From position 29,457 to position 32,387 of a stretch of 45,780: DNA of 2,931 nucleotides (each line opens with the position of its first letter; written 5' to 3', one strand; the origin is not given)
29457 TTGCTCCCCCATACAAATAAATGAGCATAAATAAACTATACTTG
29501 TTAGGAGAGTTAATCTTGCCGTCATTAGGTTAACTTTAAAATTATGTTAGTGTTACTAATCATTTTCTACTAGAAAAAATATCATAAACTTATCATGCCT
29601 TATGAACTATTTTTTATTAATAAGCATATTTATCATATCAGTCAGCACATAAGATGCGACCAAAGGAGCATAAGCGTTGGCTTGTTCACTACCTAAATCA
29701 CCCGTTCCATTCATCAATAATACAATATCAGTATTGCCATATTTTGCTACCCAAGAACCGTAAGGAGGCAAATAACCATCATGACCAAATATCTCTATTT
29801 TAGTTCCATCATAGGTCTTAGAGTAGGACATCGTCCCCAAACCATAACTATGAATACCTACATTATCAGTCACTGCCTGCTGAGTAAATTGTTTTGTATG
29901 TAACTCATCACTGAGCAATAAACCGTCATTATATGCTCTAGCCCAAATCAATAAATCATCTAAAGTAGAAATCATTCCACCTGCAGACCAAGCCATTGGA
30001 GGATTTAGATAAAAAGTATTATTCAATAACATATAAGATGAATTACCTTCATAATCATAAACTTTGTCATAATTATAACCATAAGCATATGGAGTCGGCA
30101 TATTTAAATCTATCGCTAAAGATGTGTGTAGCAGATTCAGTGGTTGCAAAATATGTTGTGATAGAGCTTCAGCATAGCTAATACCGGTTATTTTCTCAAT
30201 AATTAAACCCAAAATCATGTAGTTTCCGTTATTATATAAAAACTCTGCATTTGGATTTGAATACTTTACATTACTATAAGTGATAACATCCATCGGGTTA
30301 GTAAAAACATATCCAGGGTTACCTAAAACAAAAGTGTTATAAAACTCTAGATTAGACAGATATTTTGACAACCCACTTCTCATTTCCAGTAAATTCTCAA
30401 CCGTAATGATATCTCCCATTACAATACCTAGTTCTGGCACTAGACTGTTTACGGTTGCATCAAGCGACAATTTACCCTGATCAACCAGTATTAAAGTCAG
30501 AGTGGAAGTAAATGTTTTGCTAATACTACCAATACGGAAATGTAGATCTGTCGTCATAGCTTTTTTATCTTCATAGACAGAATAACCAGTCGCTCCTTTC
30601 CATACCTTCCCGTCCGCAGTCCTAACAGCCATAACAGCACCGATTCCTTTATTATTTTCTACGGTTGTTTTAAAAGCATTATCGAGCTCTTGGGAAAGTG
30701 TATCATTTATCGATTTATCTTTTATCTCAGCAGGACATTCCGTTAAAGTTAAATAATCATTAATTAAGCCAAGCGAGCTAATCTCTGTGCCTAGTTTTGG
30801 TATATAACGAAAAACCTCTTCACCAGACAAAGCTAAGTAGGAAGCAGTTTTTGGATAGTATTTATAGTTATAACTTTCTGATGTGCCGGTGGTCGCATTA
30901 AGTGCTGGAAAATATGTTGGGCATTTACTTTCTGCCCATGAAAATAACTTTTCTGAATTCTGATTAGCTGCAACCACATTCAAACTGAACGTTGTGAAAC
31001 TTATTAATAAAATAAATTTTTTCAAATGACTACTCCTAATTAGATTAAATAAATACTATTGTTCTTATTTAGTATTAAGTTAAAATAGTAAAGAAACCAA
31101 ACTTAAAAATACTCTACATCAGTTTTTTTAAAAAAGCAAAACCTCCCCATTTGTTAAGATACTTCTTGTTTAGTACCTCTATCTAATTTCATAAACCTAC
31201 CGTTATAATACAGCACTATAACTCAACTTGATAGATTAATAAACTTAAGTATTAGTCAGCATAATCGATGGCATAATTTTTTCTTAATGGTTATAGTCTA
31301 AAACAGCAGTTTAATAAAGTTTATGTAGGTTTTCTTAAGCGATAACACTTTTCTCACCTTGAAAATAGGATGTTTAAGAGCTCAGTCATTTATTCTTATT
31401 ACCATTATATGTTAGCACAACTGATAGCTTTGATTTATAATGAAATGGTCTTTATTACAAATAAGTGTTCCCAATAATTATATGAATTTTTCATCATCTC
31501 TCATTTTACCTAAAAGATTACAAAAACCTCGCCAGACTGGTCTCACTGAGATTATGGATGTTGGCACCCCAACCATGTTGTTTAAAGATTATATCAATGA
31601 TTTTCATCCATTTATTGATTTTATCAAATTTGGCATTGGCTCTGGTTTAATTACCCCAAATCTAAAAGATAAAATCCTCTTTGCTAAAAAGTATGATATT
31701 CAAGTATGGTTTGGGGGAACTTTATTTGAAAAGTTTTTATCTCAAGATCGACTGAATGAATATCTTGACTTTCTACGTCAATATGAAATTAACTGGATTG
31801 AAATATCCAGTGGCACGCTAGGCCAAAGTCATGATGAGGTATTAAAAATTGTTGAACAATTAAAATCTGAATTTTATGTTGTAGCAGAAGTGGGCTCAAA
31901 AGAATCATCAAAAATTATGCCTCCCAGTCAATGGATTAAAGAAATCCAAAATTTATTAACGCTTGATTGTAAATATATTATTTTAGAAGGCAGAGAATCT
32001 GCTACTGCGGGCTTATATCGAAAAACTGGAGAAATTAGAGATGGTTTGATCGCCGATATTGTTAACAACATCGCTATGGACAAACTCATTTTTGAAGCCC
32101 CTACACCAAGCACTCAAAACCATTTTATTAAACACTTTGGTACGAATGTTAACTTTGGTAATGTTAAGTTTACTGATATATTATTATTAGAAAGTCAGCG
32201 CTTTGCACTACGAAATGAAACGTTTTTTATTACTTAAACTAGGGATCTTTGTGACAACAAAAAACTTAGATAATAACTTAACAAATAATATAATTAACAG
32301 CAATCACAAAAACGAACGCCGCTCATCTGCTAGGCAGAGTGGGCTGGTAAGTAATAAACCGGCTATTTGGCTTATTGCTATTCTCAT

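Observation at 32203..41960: Two diverged, convergently oriented copies of a translationally coupled permease plus membrane-anchored binding-protein cassette: possible new binding-protein-dependent secondary transporter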

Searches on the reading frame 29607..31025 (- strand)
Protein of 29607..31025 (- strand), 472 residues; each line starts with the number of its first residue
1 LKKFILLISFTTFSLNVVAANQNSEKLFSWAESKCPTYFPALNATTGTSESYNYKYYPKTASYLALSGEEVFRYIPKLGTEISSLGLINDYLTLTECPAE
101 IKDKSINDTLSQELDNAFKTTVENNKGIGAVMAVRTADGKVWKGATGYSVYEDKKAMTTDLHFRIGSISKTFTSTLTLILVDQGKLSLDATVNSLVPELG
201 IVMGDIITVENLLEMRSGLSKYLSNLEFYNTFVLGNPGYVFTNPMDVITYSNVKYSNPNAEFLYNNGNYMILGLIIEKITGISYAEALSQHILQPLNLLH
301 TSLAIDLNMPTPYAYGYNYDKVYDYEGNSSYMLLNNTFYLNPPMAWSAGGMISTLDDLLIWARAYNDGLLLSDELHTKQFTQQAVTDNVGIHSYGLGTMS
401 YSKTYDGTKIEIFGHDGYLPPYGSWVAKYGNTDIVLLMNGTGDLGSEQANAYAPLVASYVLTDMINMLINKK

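Call 6: search_protein_families(library=pfam, proteins=[window:29607-31025:-], max_evalue=0.01)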
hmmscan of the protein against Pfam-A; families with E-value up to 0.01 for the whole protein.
window:29607-31025:- (472 aa): 1 family
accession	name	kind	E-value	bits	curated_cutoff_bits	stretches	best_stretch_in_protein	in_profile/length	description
PF00144.29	Beta-lactamase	-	7.1e-52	177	27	1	114-453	1-323/329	Beta-lactamase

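Call 7: search_protein_families(library=ncbifam, proteins=[window:29607-31025:-], max_evalue=0.01)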
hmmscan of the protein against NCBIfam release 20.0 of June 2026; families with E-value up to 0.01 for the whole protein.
window:29607-31025:- (472 aa): 48 families (the best 25 are shown)
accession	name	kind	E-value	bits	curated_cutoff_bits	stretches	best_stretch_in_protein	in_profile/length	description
NF009622.0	PRK13128.1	equivalog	8.2e-20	70.8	443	1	110-417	5-289/518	D-aminopeptidase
NF033085.1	bla_class_C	equivalog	4.7e-18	65.1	415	1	109-320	3-202/356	class C beta-lactamase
NF052559.1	MthAcHydAcmB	equivalog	8.1e-17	61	550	1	108-201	4-98/391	methyl acetate hydrolase AcmB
NF000397.2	blaACC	exception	9.1e-16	57.8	850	1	99-319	23-226/385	ACC family cephalosporin-hydrolyzing class C beta-lactamase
NF045671.1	blaPNC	exception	2.9e-15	56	750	1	110-320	45-243/401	PNC family class C beta-lactamase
NF012173.1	CMY2-MIR-ACT-EC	exception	1.1e-13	50.8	680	1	122-321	40-227/380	CMY2/MIR/ACT/EC family class C beta-lactamase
NF000423.2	blaSRT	exception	5.3e-13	48.9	860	1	112-321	26-222/378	SRT/SST family class C beta-lactamase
NF038238.1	blaBUT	exception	9e-13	48.1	850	1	103-322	27-230/383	BUT family class C beta-lactamase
NF033575.1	blaRHO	exception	1.1e-12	47.6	825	1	115-319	33-223/380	RHO family class C beta-lactamase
NF000191.1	CMY2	exception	2.7e-12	46.2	800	1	125-321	42-227/381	CMY-2 family class C beta-lactamase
NF000185.2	BlaEC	exception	2.9e-12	46.3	850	1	103-322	21-224/377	BlaEC family class C beta-lactamase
NF012102.1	blaDHA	exception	5.9e-12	45.3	800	1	107-321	24-226/379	DHA family class C beta-lactamase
NF033159.0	blaPAC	exception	1.2e-11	44.1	850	1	138-318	54-222/380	PAC family class C beta-lactamase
NF000385.4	blaACT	exception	1.7e-11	43.7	810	1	138-321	55-227/380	ACT family cephalosporin-hydrolyzing class C beta-lactamase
NF002968.0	PRK03642.1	equivalog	2e-11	43.4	385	1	145-302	80-241/432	penicillin binding protein PBP4B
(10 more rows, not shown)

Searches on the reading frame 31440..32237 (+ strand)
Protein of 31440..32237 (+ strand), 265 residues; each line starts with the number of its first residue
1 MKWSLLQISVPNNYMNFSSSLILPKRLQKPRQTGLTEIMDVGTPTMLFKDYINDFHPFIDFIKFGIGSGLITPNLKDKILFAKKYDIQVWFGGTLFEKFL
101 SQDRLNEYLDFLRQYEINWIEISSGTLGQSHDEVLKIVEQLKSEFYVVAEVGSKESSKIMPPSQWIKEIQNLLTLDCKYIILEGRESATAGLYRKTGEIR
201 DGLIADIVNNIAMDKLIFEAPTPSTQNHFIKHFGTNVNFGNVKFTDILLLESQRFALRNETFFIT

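Call 6: search_protein_families(library=pfam, proteins=[window:31440-32237:+], max_evalue=0.01)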
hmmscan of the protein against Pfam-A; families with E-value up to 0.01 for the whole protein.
window:31440-32237:+ (265 aa): 1 family
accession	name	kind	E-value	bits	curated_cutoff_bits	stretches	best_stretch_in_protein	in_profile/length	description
PF02679.21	ComA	-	5.9e-72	242.5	25.2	1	25-259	2-242/243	(2R)-phospho-3-sulfolactate synthase (ComA)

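Call 7: search_protein_families(library=ncbifam, proteins=[window:31440-32237:+], max_evalue=0.01)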
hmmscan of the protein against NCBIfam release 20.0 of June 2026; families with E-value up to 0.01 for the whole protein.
window:31440-32237:+ (265 aa): 1 family
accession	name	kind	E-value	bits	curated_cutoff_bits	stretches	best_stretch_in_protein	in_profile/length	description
TIGR03849.2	arch_ComA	equivalog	3.8e-56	190.2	280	1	28-262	1-240/241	phosphosulfolactate synthase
